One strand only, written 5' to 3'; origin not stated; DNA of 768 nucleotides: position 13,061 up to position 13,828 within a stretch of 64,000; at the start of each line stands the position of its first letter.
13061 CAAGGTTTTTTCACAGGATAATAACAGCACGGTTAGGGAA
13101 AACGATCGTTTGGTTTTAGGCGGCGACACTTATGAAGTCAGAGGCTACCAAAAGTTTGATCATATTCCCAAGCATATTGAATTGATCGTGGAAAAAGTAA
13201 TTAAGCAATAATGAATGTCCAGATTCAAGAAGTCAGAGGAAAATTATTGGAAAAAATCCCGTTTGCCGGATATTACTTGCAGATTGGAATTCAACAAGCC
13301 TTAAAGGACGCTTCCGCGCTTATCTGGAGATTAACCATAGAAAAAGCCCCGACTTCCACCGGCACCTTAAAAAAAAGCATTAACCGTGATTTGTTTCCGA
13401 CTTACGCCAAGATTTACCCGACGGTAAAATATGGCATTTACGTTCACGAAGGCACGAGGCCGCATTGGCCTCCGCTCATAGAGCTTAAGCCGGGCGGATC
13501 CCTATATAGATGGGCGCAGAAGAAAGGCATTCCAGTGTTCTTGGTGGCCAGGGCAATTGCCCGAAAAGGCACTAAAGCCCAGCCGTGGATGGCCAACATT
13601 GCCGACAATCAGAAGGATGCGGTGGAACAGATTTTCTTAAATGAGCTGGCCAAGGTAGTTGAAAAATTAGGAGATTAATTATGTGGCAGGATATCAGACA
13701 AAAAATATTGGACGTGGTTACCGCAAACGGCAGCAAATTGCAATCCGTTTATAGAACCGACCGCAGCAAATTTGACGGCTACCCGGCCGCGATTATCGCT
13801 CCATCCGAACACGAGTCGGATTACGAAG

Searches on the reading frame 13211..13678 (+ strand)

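Call 17: search_protein_families(library=phrogs, proteins=[window:13211-13678:+], max_evalue=0.00001)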
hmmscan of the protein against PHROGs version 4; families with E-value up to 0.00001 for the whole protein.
window:13211-13678:+ (155 aa): 1 family
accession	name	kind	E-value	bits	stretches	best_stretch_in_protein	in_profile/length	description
phrog_5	-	connector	6.9e-15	56.5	1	39-154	135-213/239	tail completion or Neck1 protein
